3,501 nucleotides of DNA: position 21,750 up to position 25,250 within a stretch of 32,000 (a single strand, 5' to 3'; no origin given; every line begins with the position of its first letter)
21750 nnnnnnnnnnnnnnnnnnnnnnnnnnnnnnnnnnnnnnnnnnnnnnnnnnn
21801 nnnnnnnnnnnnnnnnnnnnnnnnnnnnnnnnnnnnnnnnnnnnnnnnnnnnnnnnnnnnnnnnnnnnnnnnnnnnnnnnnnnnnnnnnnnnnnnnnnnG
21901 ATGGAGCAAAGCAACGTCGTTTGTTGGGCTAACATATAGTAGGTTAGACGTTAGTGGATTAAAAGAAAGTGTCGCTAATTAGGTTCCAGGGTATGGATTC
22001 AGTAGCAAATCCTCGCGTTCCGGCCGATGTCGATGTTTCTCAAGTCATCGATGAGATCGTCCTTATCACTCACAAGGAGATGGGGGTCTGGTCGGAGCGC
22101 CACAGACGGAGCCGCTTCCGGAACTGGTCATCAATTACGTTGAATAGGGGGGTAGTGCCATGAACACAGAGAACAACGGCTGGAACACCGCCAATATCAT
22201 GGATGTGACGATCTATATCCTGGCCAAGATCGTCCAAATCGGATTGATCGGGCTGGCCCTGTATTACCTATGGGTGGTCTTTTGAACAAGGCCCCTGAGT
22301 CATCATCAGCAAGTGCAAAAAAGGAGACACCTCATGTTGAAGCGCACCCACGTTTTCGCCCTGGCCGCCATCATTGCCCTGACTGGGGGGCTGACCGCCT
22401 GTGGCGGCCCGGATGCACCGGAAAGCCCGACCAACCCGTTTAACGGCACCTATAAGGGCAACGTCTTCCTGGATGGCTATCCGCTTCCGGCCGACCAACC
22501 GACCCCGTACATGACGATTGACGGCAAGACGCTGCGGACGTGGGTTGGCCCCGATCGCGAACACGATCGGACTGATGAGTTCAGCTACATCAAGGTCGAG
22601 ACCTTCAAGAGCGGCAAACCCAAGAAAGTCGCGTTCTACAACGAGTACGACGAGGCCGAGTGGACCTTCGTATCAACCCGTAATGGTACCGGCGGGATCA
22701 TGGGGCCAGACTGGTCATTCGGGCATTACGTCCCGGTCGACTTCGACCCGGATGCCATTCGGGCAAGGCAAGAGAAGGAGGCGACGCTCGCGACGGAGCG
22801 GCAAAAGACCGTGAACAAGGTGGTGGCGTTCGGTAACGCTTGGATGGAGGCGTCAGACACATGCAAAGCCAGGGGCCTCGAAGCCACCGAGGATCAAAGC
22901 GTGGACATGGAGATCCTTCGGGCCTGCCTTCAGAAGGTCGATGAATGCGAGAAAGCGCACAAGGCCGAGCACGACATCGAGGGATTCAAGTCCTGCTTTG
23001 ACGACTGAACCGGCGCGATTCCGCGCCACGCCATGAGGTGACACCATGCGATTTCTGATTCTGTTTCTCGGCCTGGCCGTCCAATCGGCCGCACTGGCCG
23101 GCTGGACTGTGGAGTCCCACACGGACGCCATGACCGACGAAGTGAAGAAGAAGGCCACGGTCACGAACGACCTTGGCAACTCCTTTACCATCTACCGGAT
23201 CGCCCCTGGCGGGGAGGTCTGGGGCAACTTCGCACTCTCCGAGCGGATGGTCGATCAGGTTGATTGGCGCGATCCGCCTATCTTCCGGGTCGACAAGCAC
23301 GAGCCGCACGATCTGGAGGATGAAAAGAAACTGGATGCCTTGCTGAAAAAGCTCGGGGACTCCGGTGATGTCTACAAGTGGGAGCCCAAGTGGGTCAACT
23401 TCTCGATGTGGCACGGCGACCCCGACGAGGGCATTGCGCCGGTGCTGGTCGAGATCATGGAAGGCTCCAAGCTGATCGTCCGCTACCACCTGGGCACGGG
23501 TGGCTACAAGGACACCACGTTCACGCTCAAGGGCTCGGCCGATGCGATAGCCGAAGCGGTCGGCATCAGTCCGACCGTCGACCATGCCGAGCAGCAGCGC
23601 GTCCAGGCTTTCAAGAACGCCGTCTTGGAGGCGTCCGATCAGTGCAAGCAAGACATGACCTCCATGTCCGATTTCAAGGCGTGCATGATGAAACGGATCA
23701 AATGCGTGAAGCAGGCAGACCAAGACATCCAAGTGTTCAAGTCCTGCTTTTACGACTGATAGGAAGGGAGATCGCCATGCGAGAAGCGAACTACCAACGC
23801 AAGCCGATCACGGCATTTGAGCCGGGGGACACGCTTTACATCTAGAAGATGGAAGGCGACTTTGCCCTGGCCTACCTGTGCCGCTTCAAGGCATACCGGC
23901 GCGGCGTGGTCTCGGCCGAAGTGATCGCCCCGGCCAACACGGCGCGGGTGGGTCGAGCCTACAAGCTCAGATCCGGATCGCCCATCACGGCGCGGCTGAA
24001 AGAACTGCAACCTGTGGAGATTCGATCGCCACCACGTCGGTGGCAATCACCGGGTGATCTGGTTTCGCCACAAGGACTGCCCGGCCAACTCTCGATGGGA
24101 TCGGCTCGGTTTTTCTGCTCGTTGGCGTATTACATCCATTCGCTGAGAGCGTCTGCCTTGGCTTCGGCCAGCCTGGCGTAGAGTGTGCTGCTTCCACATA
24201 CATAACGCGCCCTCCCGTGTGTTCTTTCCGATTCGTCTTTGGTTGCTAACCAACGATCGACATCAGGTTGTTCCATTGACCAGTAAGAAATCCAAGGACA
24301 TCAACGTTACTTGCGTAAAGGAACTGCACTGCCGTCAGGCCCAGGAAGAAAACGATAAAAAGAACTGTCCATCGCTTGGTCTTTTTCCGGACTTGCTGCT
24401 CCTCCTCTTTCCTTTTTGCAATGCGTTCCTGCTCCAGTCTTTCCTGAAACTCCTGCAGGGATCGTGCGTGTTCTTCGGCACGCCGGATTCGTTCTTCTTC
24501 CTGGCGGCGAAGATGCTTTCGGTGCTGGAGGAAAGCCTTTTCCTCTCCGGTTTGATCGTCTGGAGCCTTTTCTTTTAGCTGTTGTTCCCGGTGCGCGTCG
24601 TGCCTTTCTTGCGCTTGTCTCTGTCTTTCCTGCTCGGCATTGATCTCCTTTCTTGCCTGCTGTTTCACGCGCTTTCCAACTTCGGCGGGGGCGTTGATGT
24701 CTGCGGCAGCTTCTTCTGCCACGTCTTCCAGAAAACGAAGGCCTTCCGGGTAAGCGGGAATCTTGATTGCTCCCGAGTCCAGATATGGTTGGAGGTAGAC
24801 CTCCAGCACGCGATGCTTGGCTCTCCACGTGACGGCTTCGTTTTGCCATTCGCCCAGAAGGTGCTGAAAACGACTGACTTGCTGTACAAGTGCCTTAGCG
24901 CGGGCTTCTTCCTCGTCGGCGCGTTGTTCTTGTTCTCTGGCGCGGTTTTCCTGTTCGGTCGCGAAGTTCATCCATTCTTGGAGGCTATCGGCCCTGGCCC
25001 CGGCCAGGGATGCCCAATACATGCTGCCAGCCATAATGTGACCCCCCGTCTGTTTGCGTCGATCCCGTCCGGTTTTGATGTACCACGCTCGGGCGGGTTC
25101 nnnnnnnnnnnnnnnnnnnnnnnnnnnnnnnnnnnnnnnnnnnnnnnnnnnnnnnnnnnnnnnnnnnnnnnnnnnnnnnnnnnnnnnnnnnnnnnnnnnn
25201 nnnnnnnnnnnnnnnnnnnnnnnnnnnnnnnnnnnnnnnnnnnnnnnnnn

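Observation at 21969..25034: Uncharacterised envelope-targeted gene block between the relaxase and cas3 (candidate exclusion/defence or surface-modification module)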

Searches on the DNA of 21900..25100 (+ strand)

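Call 9: search_dna_similar(query=window:21900-25100:+, collection=plasmids, mode=distant)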
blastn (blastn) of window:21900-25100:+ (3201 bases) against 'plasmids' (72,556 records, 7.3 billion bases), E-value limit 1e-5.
No match.
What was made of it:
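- Tried and rejected: blastn of the block against plasmids (call 9)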

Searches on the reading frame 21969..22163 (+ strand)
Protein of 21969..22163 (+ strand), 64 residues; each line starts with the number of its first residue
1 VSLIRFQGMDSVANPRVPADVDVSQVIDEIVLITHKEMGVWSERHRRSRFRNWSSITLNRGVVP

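Call 5: search_protein_families(library=pfam, proteins=[window:21969-22163:+], max_evalue=0.1)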
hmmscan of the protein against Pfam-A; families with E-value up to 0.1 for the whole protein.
window:21969-22163:+ (64 aa): 0 families

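Call 6: search_protein_families(library=ncbifam, proteins=[window:21969-22163:+], max_evalue=0.1)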
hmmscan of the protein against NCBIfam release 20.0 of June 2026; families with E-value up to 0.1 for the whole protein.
window:21969-22163:+ (64 aa): 0 families

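Call 39: search_protein_families(library=phrogs, proteins=[window:21969-22163:+], max_evalue=0.01)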
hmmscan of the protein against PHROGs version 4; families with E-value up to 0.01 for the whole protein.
window:21969-22163:+ (64 aa): 0 families

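Call 40: search_protein_families(library=padloc, proteins=[window:21969-22163:+], max_evalue=0.01)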
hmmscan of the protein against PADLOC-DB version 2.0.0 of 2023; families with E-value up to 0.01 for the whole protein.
window:21969-22163:+ (64 aa): 0 families

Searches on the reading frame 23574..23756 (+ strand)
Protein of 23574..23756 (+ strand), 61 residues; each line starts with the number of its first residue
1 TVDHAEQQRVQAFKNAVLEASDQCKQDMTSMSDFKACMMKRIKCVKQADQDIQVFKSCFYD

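Call 81: search_solved_structures(query=A6, max_evalue=10)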
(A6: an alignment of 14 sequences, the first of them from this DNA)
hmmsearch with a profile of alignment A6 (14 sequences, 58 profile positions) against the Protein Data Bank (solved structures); distinct sequences matched with E-value up to 10: 1.
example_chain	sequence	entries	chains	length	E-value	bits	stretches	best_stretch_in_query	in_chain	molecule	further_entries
6i3v_A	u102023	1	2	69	0.89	12.9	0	22-37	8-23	TP53-regulated inhibitor of apoptosis 1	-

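Call 82: search_protein_families(library=pfam, alignment_id=A6, max_evalue=1)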
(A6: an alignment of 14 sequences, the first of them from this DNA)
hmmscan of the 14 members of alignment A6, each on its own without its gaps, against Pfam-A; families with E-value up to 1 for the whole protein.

A. member 1, seq(61 aa): 2 families
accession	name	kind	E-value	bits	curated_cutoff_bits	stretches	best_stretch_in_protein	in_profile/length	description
PF07361.16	Cytochrom_B562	-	0.07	14.2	30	1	7-53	26-76/102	Cytochrome b562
PF06625.16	DUF1151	-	0.12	12.9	25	1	5-51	40-86/109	Protein of unknown function (DUF1151)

B. families by the number of members that match (of 14 scanned): 12 families
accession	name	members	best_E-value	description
PF10704.14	DUF2508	2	0.065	Protein of unknown function (DUF2508)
PF24824.1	PH_SPT16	1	0.041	FACT complex subunit SPT16 PH-like domain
PF18682.6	PilA4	1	0.043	Pilin A4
PF07361.16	Cytochrom_B562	1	0.07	Cytochrome b562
PF10545.15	MADF_DNA_bdg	1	0.071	Alcohol dehydrogenase transcription factor Myb/SANT-like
PF05051.18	COX17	1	0.091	Cytochrome C oxidase copper chaperone (COX17)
PF18391.7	CHIP_TPR_N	1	0.092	CHIP N-terminal tetratricopeptide repeat domain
PF07432.18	Hc1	1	0.11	Histone H1-like protein Hc1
PF06625.16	DUF1151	1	0.12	Protein of unknown function (DUF1151)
PF13949.11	ALIX_LYPXL_bnd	1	0.15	ALIX V-shaped domain binding to HIV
PF03447.22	NAD_binding_3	1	0.15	Homoserine dehydrogenase, NAD binding domain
PF25512.1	zf-CCCH_AtC3H23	1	0.32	AtC3H23-like, CCCH zinc finger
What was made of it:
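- Closest known: Twin-Cys helical mini-domains. Same: These are the only database echoes, and they are far from significant (E = 0.09 and 0.89; calls 81, 82).
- Tried and rejected: The profile of the module alone, run against the PDB and Pfam, gave only noise (calls 81, 82).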

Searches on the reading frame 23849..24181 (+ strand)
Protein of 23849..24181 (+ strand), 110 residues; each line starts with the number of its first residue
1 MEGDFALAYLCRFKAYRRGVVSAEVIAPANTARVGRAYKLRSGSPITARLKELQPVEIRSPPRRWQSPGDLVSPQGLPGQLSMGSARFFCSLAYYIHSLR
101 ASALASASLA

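Call 5: search_protein_families(library=pfam, proteins=[window:23849-24181:+], max_evalue=0.1)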
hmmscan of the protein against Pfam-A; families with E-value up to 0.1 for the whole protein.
window:23849-24181:+ (110 aa): 0 families

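Call 6: search_protein_families(library=ncbifam, proteins=[window:23849-24181:+], max_evalue=0.1)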
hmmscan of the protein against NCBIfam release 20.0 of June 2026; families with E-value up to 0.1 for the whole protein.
window:23849-24181:+ (110 aa): 0 families

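Call 39: search_protein_families(library=phrogs, proteins=[window:23849-24181:+], max_evalue=0.01)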
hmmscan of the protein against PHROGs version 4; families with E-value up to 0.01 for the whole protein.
window:23849-24181:+ (110 aa): 0 families

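Call 40: search_protein_families(library=padloc, proteins=[window:23849-24181:+], max_evalue=0.01)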
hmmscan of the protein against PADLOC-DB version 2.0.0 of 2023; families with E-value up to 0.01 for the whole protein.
window:23849-24181:+ (110 aa): 0 families

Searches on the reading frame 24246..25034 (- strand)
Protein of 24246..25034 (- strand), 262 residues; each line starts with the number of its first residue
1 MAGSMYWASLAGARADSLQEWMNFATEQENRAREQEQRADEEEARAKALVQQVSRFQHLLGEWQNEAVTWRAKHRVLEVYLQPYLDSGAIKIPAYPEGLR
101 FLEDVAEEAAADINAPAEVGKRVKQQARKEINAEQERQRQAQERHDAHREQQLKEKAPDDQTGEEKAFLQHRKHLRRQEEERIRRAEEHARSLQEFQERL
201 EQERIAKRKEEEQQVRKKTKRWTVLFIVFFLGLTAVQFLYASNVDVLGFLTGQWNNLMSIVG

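Call 5: search_protein_families(library=pfam, proteins=[window:24246-25034:-], max_evalue=0.1)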
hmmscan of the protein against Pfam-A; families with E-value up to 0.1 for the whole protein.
window:24246-25034:- (262 aa): 2 families
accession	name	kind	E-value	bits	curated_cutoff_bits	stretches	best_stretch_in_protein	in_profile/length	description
PF20990.2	DUF2207_C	-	0.0048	17.1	33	1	136-242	49-158/247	Predicted membrane protein (DUF2207) C-terminal domain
PF01105.29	EMP24_GP25L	-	0.017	15.6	25.9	1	179-240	116-176/182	emp24/gp25L/p24 family/GOLD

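Call 6: search_protein_families(library=ncbifam, proteins=[window:24246-25034:-], max_evalue=0.1)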
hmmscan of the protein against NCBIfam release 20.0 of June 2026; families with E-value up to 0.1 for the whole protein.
window:24246-25034:- (262 aa): 3 families
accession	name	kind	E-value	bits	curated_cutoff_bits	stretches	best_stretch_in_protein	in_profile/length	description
TIGR03142.1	cytochro_ccmI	equivalog_domain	0.0046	17.2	29.3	1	152-237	26-109/118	c-type cytochrome biogenesis protein CcmI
TIGR04211.1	SH3_and_anchor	equivalog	0.021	14.4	65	0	124-233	68-182/198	TIGR04211 family SH3 domain-containing protein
NF037998.2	RND_1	equivalog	0.023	12.4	400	1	117-239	654-775/1237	protein translocase SecDF, variant type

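Call 25: find_homologous_proteins(query=window:24246-25034:-, max_evalue=0.001)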
Query window:24246-25034:- (262 aa): 1 proteins with E <= 0.001 among 4207 candidates.
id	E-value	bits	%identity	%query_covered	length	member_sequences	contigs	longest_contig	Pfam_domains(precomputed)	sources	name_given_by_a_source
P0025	1.3e-104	367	100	67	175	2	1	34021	-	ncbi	-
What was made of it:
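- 24246..25034 (-): Gene F: 262 aa, with a charged coiled-coil-like region of about 220 aa (predicted cytoplasmic), the sequence RKKTKRW, one membrane helix and a 21-aa tail. Orphan. No homolog other than itself in 5.8 billion clusters (call 25).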

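Call 39: search_protein_families(library=phrogs, proteins=[window:24246-25034:-], max_evalue=0.01)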
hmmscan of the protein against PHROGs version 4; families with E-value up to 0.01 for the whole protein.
window:24246-25034:- (262 aa): 0 families

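Call 40: search_protein_families(library=padloc, proteins=[window:24246-25034:-], max_evalue=0.01)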
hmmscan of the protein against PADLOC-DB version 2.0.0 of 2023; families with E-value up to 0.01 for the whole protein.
window:24246-25034:- (262 aa): 0 families
